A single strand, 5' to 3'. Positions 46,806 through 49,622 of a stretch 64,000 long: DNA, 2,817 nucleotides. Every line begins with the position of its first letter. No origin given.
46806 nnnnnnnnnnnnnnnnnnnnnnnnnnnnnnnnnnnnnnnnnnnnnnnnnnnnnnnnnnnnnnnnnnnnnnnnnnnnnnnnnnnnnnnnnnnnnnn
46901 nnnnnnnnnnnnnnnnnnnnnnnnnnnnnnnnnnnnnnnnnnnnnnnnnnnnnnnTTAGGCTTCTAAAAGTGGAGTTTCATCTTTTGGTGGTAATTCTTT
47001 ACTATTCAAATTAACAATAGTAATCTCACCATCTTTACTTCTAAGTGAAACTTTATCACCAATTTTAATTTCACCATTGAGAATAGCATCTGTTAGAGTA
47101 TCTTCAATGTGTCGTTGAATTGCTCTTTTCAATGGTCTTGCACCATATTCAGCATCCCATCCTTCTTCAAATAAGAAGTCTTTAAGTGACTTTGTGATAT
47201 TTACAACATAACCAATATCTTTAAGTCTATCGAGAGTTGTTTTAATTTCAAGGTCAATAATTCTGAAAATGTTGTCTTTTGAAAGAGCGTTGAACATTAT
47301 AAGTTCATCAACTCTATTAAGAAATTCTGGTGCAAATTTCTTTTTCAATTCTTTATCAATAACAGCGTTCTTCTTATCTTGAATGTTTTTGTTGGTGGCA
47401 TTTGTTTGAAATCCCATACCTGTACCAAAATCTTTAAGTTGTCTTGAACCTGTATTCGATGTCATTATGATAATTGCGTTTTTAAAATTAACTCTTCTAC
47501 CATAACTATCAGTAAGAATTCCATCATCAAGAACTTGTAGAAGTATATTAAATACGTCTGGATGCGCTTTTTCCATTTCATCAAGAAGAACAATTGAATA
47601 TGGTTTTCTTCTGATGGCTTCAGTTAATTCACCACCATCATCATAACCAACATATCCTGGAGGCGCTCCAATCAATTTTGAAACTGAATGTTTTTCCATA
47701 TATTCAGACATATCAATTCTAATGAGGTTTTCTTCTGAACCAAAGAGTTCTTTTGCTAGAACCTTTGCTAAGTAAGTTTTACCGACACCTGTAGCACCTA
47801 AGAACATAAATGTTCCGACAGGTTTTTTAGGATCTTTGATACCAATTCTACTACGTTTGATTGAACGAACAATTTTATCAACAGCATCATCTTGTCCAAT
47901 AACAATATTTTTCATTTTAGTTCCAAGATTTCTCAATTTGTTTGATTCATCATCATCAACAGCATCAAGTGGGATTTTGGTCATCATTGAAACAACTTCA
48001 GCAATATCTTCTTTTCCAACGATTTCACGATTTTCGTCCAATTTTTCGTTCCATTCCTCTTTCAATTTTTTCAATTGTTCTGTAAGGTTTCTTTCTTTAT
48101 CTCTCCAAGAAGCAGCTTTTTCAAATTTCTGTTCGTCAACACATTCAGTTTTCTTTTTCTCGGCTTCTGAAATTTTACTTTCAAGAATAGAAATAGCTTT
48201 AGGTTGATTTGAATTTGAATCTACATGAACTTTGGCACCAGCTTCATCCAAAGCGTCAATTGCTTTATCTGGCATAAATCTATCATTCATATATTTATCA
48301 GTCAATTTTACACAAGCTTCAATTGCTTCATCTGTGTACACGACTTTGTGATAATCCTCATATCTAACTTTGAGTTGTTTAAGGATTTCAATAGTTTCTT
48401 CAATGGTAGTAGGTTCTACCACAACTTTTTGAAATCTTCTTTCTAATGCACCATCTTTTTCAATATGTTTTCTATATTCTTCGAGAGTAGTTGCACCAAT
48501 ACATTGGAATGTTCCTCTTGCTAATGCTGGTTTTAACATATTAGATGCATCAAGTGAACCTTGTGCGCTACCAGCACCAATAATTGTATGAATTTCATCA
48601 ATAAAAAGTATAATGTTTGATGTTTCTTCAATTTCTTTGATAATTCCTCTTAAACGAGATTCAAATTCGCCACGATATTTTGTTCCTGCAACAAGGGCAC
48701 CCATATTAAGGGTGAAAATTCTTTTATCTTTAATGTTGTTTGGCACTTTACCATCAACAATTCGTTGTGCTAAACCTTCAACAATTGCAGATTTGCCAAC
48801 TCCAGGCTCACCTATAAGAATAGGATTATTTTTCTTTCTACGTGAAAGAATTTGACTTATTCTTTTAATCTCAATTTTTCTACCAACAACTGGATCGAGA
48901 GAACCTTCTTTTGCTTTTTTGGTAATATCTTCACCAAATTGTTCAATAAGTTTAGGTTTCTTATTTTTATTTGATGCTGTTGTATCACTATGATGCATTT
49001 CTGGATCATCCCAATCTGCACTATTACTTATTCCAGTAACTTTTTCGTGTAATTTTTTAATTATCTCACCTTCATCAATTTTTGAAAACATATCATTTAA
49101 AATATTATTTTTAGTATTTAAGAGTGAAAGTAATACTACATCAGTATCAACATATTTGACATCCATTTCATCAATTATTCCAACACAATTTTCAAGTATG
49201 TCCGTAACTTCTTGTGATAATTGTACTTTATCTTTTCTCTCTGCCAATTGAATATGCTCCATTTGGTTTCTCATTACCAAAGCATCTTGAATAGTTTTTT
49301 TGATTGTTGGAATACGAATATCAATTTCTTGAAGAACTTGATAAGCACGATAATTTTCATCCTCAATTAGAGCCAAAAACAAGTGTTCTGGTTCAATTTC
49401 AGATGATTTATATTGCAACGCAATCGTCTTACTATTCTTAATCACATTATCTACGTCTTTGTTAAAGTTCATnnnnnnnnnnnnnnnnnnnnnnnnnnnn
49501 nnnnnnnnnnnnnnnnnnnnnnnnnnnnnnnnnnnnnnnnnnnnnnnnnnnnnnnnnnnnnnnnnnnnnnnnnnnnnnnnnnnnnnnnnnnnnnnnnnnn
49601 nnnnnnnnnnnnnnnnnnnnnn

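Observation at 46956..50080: Virus-encoded ClpC-type unfoldase with its ClpS adaptor, co-oriented and contiguous with the pncAB operon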

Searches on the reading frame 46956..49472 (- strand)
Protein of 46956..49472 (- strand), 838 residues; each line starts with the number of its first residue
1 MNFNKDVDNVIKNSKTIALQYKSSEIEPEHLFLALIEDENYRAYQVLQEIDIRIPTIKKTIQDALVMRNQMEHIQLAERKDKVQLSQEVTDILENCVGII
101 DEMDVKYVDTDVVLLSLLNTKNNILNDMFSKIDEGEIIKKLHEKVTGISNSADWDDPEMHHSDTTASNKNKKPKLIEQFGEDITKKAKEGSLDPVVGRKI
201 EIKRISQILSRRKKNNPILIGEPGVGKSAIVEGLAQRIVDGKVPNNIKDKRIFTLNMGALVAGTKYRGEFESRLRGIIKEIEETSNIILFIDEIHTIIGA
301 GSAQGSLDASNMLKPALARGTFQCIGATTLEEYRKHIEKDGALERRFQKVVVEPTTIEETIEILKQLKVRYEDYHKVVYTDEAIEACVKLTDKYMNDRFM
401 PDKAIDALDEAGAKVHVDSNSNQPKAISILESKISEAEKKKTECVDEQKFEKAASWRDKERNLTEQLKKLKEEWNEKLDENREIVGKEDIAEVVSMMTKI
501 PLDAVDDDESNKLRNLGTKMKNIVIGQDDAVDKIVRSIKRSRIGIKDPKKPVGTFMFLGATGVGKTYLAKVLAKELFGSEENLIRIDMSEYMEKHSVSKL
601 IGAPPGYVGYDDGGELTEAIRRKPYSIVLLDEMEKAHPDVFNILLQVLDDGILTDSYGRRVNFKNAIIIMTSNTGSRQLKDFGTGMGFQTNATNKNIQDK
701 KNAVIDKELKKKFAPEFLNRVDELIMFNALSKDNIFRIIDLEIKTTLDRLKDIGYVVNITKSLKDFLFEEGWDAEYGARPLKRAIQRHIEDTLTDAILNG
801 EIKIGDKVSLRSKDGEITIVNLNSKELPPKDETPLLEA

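Call 3: search_protein_families(library=pfam, proteins=[window:46956-49472:-], max_evalue=0.01)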
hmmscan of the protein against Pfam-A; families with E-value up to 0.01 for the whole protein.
window:46956-49472:- (838 aa): 31 families (the best 25 are shown)
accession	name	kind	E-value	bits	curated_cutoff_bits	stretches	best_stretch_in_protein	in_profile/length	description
PF07724.20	AAA_2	-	1.4e-67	227.3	27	1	550-723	1-165/166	AAA domain (Cdc48 subfamily)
PF17871.7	AAA_lid_9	-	6.9e-30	103.5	22.8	1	357-458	2-102/104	AAA lid domain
PF00004.35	AAA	-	6.2e-25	88.6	21.2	2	218-330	2-110/131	ATPase family associated with various cellular activities (AAA)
PF10431.15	ClpB_D2-small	-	1.6e-22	79.7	21.9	1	730-809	1-80/81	C-terminal, D2-small domain, of ClpB protein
PF07728.20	AAA_5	-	3.9e-20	72.7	22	1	555-681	2-130/139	AAA domain (dynein-related subfamily)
PF02861.25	Clp_N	-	3.1e-11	43.7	20.7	1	16-65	3-52/53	Clp amino terminal domain, pathogenicity island component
PF13191.12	AAA_16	-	3.6e-09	37.8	32.6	1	195-241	2-51/167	AAA ATPase domain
PF13401.12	AAA_22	-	5.8e-09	36.8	27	0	557-649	10-109/130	AAA domain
PF00158.32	Sigma54_activat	-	6.8e-09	36.1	20.2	1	553-660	23-129/168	Sigma-54 interaction domain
PF13173.12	AAA_14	-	6.6e-08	33.1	27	0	557-651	7-88/129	AAA domain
PF02151.25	UVR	-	9e-08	32.1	21.5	1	431-463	1-33/36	UvrB/uvrC motif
PF06309.17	Torsin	-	1.2e-07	32.3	27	1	509-578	11-79/127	Torsin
PF20720.3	nSTAND3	-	1.1e-06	28.9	27.2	0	557-595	22-60/155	Novel STAND NTPase 3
PF05621.17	TniB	-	2.4e-06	27.5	22.4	1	210-353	31-185/189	Bacterial TniB protein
PF12775.13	AAA_7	-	4.5e-06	26.8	25.8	0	555-601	36-82/181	P-loop containing dynein motor region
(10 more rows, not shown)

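Call 4: search_protein_families(library=ncbifam, proteins=[window:46956-49472:-], max_evalue=0.001)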
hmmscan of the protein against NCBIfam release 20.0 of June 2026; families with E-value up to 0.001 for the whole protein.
window:46956-49472:- (838 aa): 20 families
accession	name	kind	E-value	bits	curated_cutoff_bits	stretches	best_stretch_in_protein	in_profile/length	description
TIGR03346.1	chaperone_ClpB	equivalog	2.6e-269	896.2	1232.1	2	6-476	4-459/853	ATP-dependent chaperone ClpB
TIGR02639.1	ClpA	equivalog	1.5e-239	797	993.15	1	4-810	2-732/734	ATP-dependent Clp protease ATP-binding subunit ClpA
NF008118.0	PRK10865.1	equivalog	1.1e-221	738.2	1417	2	462-818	508-854/857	ATP-dependent chaperone ClpB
TIGR03345.1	VI_ClpV1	equivalog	4.2e-213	710.1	884.95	2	4-480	2-479/852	type VI secretion system ATPase TssH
NF033606.1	heat_AAA_ClpK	exception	7.8e-205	682.6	1900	1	10-830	119-915/949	heat shock survival AAA family ATPase ClpK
NF033607.0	disagg_AAA_ClpG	exception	3.7e-200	667.1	1900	1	3-810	89-874/932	AAA family protein disaggregase ClpG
NF008263.0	PRK11034.1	equivalog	1.9e-182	608.1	1350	2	19-470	18-459/758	ATP-dependent Clp protease ATP-binding subunit ClpA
NF003745.1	PRK05342.1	equivalog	1.3e-08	34.2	359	0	509-576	58-133/418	ATP-dependent Clp protease ATP-binding subunit ClpX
TIGR01243.1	CDC48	subfamily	4.8e-08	31.8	802.65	1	218-298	216-284/733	CDC48 family AAA ATPase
NF009067.0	PRK12402.1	equivalog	6e-08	32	317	0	189-281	11-98/340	replication factor C small subunit 2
NF001679.0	PRK00440.1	equivalog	4.5e-07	29.3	303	0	550-581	37-70/322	replication factor C small subunit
TIGR03922.1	T7SS_EccA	equivalog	1.5e-06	27.1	466.65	1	213-412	311-509/557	type VII secretion AAA-ATPase EccA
TIGR03499.1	FlhF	equivalog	2e-06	28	174.15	1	436-570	86-217/286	flagellar biosynthesis GTPase FlhF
NF005304.0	PRK06835.1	equivalog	2.8e-06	26.7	215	1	538-593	169-224/330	ATP-binding protein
NF038214.1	IS21_help_AAA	equivalog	3.5e-06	26.9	200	0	555-577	93-115/232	IS21-like element helper ATPase IstB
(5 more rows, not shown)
